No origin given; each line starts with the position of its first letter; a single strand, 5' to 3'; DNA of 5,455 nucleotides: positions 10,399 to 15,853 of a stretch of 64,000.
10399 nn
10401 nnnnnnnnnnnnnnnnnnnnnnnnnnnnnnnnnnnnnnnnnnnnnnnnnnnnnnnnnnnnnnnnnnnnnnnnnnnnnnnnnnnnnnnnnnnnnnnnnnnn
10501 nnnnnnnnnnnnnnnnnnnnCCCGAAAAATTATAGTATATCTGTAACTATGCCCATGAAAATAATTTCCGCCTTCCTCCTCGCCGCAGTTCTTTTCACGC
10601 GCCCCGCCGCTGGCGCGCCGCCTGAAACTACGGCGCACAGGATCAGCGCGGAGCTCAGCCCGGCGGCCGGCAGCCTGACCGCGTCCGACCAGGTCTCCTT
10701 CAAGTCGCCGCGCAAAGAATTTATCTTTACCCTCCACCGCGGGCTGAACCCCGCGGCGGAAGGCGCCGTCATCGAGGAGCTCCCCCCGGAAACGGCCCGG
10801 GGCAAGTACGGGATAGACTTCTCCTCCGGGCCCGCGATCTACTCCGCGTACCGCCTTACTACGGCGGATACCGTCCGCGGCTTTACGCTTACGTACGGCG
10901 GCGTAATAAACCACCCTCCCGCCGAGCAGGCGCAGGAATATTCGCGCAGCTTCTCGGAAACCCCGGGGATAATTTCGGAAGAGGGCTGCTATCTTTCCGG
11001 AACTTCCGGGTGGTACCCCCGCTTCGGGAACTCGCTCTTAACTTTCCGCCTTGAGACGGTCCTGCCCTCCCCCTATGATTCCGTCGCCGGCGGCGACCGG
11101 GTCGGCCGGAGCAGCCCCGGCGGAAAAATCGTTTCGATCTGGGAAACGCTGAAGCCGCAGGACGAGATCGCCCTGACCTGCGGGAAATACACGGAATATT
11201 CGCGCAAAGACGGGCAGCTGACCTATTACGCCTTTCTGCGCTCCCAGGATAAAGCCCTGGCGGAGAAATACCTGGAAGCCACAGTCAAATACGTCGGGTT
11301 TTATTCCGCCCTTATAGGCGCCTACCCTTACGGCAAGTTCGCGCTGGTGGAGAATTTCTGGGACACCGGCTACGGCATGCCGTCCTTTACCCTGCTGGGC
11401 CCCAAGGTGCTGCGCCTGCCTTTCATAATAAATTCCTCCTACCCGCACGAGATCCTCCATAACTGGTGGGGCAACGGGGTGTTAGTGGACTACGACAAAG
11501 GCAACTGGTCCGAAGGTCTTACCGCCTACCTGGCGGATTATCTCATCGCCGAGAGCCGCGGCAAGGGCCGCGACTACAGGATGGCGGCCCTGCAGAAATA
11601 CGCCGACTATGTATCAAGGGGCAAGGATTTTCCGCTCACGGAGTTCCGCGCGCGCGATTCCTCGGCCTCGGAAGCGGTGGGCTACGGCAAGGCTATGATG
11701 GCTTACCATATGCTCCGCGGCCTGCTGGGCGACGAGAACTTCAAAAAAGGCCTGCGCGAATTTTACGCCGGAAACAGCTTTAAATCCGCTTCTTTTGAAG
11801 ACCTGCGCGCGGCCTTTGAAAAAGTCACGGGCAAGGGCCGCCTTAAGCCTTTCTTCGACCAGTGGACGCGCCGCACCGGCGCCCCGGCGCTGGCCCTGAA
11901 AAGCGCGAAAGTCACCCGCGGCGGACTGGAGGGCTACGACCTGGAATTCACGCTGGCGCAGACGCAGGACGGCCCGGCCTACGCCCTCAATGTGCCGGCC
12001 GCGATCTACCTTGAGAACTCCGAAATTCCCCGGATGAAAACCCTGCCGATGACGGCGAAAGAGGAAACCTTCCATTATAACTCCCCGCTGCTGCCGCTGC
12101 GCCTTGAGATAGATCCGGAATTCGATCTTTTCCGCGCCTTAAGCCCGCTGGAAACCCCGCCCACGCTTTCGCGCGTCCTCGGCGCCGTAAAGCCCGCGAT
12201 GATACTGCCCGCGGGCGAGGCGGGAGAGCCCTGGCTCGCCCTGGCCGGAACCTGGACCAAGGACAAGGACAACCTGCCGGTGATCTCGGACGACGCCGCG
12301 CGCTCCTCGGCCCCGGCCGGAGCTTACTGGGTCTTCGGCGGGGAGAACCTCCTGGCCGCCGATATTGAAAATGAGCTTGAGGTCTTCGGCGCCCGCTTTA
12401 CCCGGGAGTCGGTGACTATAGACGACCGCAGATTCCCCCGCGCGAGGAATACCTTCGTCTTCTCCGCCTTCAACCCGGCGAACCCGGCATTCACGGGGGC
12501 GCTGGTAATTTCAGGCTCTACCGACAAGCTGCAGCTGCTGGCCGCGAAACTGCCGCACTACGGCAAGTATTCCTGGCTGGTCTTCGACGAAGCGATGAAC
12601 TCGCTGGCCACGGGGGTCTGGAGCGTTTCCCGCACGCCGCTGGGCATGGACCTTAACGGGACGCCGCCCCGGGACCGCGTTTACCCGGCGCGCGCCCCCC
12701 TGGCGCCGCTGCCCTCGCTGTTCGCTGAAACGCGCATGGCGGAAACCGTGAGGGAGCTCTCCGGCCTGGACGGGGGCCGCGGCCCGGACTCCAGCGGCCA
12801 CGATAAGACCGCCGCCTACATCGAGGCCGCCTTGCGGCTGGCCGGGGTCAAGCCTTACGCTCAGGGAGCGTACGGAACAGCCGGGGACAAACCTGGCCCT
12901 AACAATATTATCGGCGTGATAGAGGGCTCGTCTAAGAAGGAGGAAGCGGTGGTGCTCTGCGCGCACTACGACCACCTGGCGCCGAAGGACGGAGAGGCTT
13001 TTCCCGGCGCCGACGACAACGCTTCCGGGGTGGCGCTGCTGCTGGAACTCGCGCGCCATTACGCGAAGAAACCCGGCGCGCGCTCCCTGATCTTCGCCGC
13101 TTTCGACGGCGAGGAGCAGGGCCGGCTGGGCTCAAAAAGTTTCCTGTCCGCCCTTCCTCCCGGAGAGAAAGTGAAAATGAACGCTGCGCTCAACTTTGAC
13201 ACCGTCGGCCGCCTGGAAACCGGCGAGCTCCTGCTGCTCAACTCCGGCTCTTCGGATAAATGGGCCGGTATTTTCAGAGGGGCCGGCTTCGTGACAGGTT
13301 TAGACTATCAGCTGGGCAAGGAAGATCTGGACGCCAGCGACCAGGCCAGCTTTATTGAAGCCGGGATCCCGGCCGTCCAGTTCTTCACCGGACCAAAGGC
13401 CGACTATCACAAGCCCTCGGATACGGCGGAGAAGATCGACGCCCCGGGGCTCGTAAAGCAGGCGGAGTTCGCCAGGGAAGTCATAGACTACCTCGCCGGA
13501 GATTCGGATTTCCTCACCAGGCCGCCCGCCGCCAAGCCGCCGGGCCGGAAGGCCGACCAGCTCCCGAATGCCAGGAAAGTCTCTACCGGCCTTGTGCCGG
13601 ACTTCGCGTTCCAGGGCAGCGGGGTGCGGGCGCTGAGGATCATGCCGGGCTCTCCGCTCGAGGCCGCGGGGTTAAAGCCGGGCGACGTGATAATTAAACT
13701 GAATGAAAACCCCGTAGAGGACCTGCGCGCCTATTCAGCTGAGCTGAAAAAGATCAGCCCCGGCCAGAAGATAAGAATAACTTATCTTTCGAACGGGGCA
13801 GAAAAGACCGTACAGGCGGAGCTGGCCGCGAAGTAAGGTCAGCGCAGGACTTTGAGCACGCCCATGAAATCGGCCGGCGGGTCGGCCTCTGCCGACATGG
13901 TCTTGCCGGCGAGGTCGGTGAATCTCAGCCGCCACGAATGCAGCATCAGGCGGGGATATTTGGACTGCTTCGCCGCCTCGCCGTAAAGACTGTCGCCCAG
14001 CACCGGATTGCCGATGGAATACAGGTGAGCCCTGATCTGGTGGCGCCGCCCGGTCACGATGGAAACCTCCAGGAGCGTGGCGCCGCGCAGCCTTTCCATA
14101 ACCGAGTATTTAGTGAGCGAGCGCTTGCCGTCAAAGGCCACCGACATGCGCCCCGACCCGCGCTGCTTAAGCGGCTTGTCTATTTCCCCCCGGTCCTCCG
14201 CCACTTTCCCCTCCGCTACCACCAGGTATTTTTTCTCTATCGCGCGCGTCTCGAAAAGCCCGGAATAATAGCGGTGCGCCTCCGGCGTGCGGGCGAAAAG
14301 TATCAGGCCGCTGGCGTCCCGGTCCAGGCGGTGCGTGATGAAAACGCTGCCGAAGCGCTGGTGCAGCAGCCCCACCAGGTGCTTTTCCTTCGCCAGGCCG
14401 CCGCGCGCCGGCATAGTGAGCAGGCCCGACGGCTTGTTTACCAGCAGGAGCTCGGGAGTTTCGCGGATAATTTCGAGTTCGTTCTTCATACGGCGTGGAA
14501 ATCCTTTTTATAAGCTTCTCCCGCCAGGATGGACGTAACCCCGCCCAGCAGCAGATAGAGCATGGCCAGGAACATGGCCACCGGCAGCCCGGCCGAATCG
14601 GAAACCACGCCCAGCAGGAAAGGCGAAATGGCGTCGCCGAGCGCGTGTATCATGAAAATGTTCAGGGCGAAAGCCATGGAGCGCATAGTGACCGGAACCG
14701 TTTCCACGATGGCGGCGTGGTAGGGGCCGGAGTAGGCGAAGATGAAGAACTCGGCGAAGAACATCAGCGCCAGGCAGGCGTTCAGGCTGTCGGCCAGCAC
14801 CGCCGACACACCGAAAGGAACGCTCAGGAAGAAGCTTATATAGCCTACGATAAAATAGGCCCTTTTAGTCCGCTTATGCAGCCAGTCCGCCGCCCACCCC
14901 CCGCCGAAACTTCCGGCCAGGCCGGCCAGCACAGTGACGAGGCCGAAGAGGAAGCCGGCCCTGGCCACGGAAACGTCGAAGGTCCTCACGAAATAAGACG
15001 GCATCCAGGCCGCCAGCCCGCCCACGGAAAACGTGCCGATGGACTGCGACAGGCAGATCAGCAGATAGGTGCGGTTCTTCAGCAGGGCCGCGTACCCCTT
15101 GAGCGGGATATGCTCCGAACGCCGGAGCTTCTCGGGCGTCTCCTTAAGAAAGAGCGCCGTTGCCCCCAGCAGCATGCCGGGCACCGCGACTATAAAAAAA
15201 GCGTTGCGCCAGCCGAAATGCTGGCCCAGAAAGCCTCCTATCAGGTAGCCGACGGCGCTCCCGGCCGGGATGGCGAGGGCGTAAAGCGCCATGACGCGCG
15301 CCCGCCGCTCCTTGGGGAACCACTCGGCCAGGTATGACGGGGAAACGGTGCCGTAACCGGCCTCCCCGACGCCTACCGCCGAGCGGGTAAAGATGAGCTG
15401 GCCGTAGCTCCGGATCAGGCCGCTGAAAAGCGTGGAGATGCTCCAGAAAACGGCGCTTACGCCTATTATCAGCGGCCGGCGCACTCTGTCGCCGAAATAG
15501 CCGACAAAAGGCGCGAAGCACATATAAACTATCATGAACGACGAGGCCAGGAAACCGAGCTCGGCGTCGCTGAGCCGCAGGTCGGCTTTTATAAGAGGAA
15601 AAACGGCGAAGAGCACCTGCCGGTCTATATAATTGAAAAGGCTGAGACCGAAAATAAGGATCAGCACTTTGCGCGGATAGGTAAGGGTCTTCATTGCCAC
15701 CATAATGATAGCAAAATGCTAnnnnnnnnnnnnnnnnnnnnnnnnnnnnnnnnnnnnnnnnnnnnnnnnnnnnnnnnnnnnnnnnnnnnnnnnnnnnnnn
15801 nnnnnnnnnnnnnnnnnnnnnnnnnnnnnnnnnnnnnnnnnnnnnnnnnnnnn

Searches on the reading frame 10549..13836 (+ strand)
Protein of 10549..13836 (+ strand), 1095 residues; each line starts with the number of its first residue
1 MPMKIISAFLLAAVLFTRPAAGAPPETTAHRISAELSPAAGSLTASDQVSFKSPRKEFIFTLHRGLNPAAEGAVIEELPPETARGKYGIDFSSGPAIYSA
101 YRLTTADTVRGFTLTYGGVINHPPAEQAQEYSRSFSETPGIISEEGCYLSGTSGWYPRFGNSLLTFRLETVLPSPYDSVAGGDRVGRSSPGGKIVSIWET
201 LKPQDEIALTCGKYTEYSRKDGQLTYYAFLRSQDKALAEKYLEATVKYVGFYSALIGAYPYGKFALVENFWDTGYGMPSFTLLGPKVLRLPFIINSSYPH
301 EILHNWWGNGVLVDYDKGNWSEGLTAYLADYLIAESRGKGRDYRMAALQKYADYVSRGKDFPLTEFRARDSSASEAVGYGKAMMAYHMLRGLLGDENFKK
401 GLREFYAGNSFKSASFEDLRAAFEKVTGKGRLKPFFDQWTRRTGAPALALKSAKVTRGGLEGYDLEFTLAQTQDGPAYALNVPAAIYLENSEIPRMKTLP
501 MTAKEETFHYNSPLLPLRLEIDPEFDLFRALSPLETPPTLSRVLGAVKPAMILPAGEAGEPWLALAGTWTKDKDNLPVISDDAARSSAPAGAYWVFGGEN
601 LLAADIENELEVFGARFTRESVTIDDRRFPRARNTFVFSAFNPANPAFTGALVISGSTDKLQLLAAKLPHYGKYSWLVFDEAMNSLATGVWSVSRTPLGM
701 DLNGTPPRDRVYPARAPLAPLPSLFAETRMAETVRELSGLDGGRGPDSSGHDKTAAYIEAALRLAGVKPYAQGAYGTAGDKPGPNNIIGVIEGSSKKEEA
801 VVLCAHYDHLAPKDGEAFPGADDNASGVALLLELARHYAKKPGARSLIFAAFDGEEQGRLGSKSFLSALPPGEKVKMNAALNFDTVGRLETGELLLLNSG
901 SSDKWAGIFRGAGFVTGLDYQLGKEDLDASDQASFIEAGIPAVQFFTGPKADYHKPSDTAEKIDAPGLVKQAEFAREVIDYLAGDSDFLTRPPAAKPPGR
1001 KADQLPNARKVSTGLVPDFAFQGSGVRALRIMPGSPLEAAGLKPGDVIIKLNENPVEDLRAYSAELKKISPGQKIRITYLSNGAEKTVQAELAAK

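Call 64: search_protein_families(library=pfam, max_evalue=1e-8, proteins=[window:10549-13836:+])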
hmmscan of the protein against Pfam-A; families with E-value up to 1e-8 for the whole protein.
window:10549-13836:+ (1095 aa): 3 families
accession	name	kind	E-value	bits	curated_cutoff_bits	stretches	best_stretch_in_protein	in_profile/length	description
PF04389.22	Peptidase_M28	-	1.9e-40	139.1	21.3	1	786-977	1-191/193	Peptidase family M28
PF01433.26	Peptidase_M1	-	4.6e-12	46.5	27.7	1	300-439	73-218/218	Peptidase family M1 domain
PF13180.12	PDZ_2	-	9.3e-10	39.1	27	1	1024-1092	12-80/80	PDZ domain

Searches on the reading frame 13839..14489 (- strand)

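Call 64: search_protein_families(library=pfam, max_evalue=1e-8, proteins=[window:13839-14489:-])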
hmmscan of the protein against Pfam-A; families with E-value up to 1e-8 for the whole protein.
window:13839-14489:- (216 aa): 1 family
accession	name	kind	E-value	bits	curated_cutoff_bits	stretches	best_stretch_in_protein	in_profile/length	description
PF00849.27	PseudoU_synth_2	-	4.1e-30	105.4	26.8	1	14-156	2-150/152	RNA pseudouridylate synthase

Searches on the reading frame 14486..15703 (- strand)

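Call 65: search_protein_families(library=pfam, max_evalue=1e-8, proteins=[window:14486-15703:-])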
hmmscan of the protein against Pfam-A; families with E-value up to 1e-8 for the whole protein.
window:14486-15703:- (405 aa): 3 families
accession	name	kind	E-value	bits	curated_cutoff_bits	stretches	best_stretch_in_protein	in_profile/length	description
PF07690.21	MFS_1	-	1.3e-51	176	33.4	1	18-361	2-347/347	Major Facilitator Superfamily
PF03137.26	OATP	-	1.7e-24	86.5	25.8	1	205-294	287-376/545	Organic Anion Transporter Polypeptide (OATP) family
PF00083.30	Sugar_tr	-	3.4e-16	59.6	22.3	1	45-191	44-196/452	Sugar (and other) transporter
